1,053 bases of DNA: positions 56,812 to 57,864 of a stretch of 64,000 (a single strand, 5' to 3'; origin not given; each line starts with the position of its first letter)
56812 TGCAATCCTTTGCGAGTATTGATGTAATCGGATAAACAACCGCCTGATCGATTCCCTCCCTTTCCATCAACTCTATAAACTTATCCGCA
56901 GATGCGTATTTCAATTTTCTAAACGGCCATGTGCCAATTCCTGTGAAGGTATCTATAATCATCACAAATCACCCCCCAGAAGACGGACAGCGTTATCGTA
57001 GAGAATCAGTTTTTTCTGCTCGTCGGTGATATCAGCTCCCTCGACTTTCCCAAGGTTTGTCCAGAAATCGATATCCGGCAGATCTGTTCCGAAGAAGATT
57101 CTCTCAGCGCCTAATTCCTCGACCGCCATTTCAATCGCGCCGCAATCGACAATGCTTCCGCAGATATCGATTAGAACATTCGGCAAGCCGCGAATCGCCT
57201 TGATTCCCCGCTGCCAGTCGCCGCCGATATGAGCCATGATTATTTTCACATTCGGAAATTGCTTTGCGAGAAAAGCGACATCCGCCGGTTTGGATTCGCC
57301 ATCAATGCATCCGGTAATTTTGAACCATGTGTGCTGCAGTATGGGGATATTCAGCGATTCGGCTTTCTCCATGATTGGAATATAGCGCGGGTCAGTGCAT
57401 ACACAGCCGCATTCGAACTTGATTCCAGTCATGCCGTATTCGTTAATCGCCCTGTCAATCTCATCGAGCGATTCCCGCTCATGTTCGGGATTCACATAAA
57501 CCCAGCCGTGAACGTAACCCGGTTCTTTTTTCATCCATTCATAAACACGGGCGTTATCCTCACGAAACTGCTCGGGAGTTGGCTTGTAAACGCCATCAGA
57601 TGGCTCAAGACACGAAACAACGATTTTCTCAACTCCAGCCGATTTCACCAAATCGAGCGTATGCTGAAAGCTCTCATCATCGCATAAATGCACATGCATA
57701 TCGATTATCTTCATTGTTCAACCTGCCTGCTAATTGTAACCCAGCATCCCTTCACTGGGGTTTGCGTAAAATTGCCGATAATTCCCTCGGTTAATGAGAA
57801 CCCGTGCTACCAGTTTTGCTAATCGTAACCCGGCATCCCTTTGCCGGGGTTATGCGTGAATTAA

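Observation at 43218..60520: Catabolic island of three heparinase II/III-like lyases plus a lactonase, dehydratase and hydrolase type sugar-acid pathway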

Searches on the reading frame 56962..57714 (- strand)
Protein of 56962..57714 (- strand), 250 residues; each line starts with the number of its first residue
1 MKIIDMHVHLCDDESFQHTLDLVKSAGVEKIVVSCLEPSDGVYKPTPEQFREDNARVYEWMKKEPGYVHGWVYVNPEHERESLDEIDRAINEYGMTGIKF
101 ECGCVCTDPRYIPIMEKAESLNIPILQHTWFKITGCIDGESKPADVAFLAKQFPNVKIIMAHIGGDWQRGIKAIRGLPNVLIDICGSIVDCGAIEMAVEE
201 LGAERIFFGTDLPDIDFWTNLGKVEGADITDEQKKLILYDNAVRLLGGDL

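Call 5: search_protein_families(library=pfam, proteins=[window:56962-57714:-], max_evalue=0.01)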
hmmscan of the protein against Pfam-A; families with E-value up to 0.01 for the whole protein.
window:56962-57714:- (250 aa): 2 families
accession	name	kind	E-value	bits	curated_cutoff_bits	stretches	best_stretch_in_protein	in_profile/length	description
PF04909.20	Amidohydro_2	-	5.1e-28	99.1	26.4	1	46-247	58-288/289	Amidohydrolase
PF01026.27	TatD_DNase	-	1.7e-05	24.8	27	1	4-98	1-89/253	TatD related DNase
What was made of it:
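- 56962..57714 (-): Amidohydro_2 'AH2d', with its metal ligands intact (HVH, HTW, AHIGG, GTD). Pfam E 5e-28 (call 5).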

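Call 40: search_solved_structures(query=window:56962-57714:-, max_evalue=0.001)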
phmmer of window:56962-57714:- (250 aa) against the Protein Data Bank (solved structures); distinct sequences matched with E-value up to 0.001: 2.
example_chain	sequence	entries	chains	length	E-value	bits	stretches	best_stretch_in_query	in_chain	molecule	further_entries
3cjp_A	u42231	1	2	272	1.2e-06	31.4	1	145-246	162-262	Predicted amidohydrolase, dihydroorotase family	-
3nur_A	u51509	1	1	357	0.00041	23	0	195-247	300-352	Amidohydrolase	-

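Call 42: search_protein_families(library=ncbifam, proteins=[window:56962-57714:-], max_evalue=0.001)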
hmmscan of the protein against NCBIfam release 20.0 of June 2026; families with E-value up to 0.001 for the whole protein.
window:56962-57714:- (250 aa): 0 families
